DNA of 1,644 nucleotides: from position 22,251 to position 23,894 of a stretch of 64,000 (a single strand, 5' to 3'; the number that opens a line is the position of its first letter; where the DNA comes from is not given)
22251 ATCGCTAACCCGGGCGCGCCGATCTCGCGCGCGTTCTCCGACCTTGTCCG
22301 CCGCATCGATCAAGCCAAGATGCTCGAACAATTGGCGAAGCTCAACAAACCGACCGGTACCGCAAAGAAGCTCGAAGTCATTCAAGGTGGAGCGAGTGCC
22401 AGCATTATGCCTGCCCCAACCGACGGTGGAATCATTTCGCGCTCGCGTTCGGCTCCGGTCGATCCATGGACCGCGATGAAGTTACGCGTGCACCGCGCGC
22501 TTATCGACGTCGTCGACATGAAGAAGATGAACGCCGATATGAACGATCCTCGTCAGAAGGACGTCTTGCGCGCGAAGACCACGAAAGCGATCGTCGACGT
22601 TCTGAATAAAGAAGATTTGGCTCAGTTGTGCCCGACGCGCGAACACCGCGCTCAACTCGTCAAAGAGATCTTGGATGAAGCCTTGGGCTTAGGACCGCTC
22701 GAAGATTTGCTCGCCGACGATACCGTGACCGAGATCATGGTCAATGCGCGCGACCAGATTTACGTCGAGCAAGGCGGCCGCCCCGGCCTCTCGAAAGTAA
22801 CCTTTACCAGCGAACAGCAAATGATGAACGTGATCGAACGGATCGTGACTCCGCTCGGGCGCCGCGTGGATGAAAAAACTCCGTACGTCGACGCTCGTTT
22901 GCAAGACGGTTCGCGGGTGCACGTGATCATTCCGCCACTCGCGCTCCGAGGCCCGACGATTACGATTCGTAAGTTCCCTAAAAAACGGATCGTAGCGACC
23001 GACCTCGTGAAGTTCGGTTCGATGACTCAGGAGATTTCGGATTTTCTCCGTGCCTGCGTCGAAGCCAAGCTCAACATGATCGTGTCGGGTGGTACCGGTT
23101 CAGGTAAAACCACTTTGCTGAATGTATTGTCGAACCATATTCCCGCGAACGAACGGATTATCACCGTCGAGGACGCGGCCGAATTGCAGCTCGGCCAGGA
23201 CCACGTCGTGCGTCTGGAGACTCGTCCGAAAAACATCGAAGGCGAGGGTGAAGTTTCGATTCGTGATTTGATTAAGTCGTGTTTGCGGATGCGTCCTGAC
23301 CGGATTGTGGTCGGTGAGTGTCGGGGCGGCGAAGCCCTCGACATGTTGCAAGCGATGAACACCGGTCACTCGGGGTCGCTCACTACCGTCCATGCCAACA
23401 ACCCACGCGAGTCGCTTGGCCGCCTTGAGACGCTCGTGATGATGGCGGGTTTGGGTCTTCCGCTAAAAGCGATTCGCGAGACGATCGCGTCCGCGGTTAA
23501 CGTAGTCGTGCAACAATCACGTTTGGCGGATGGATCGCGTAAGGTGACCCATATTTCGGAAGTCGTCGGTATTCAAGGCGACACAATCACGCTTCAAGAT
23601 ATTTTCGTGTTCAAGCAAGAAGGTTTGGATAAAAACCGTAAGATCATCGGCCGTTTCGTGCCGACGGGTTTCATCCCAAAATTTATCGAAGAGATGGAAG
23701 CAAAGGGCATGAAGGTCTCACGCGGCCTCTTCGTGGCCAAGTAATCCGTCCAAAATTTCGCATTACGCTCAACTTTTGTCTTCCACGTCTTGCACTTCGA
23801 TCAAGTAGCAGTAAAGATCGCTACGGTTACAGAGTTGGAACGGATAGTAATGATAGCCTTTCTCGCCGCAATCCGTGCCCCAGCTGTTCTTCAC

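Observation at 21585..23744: Single-polypeptide fusion of a TadZ/CpaE-like ParA ATPase with the TadA/CpaF secretion ATPase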

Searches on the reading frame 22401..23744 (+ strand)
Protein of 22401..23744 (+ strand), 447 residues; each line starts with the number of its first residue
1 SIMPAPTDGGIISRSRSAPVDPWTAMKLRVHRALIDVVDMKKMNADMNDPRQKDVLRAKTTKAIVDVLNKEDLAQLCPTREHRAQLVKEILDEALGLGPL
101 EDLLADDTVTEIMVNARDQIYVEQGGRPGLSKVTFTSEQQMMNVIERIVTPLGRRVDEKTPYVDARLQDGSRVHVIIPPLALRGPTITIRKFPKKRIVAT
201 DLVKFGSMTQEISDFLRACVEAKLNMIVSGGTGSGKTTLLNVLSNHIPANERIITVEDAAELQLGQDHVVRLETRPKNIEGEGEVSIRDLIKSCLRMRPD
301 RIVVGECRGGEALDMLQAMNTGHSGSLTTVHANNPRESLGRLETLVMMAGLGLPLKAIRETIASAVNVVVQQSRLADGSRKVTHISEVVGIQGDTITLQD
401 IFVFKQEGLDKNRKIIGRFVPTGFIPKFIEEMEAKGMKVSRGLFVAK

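Call 6: search_protein_families(library=ncbifam, proteins=[window:22401-23744:+], max_evalue=0.01)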
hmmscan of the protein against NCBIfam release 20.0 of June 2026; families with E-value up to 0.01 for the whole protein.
window:22401-23744:+ (447 aa): 28 families (the best 25 are shown)
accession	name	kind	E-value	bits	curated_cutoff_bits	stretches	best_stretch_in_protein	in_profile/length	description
TIGR03819.1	heli_sec_ATPase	hypoth_equivalog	8.8e-100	334.2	373.15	1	63-386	20-339/340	TadA family conjugal transfer-associated ATPase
TIGR02788.1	VirB11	equivalog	2.4e-71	240.3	249.95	2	209-385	130-306/308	P-type DNA transfer ATPase VirB11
TIGR02782.1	TrbB_P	equivalog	9.2e-66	222.2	304.55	1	100-392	14-297/303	P-type conjugative transfer ATPase TrbB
NF010475.0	PRK13900.1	equivalog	7.8e-63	212.5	389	2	209-385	146-322/333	type IV secretion system ATPase VirB11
NF058587.1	archaellum_moto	equivalog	1.5e-58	198.9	550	1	64-407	114-452/527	archaellum flagellar ATPase motor FlaI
NF010469.0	PRK13894.1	subfamily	6.2e-58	196.6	508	1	88-393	16-312/320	conjugal transfer ATPase TrbB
NF010407.0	PRK13833.1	subfamily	5.3e-52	177.2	499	1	84-393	8-305/323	conjugal transfer protein TrbB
NF010425.0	PRK13851.1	equivalog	1.1e-39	136.3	461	2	211-371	150-311/344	type IV secretion system protein VirB11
NF053672.1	bindosome_BasE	exception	1.2e-39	136.4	1000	1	132-390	178-432/512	bindosome assembly system ATPase subunit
NF041000.1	ATPase_ComGA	equivalog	6.6e-19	67.9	300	1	209-347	113-247/267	competence type IV pilus ATPase ComGA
TIGR01420.1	pilT_fam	subfamily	8.7e-16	58.1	319.1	1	108-385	13-279/343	PilT/PilU family type 4a pilus ATPase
TIGR02525.1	plasmid_TraJ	equivalog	5.6e-15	55.2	368.3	1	196-381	123-306/372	plasmid transfer ATPase TraJ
TIGR02533.1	type_II_gspE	equivalog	9.7e-14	50.9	630.25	1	184-343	205-357/486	type II secretion system ATPase GspE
NF007755.0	PRK10436.1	equivalog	1.4e-13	50.3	617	1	199-372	195-352/465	type II secretion system protein GspE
TIGR02538.1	type_IV_pilB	equivalog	5.3e-13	48.4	675.65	1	198-376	291-452/564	type IV-A pilus assembly ATPase PilB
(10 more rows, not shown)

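Call 9: search_solved_structures(query=window:22401-23741:+, max_evalue=1e-10, show_alignments=1)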
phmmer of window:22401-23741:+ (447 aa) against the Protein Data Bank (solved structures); distinct sequences matched with E-value up to 1e-10: 9.
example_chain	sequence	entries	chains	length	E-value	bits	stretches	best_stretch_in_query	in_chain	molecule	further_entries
8rkd_E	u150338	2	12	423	2.3e-125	422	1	25-434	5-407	Pilus assembly ATPase CpaF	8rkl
8rjf_A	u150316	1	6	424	2.3e-125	422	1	25-434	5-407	Pilus assembly ATPase CpaF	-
9e24_A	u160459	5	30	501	2.5e-125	421.9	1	21-434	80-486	CpaF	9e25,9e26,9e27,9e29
4ii7_A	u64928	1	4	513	1.4e-38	136.2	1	85-395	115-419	FlaI ATPase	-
2oap_1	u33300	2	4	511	1.9e-38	135.7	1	58-360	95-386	Type II secretion system protein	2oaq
4ihq_A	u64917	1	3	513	9.4e-38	133.4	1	85-395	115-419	FlaI ATPase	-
2gza_A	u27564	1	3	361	6.1e-34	120.9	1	212-388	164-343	Type IV secretion system protein VirB11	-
6bge_A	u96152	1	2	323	5.5e-28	101.3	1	141-346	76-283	VirB11-like protein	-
1g6o_A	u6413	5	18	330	5.7e-28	101.2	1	141-346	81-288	CAG-ALPHA | virB11 homolog | Cag-alfa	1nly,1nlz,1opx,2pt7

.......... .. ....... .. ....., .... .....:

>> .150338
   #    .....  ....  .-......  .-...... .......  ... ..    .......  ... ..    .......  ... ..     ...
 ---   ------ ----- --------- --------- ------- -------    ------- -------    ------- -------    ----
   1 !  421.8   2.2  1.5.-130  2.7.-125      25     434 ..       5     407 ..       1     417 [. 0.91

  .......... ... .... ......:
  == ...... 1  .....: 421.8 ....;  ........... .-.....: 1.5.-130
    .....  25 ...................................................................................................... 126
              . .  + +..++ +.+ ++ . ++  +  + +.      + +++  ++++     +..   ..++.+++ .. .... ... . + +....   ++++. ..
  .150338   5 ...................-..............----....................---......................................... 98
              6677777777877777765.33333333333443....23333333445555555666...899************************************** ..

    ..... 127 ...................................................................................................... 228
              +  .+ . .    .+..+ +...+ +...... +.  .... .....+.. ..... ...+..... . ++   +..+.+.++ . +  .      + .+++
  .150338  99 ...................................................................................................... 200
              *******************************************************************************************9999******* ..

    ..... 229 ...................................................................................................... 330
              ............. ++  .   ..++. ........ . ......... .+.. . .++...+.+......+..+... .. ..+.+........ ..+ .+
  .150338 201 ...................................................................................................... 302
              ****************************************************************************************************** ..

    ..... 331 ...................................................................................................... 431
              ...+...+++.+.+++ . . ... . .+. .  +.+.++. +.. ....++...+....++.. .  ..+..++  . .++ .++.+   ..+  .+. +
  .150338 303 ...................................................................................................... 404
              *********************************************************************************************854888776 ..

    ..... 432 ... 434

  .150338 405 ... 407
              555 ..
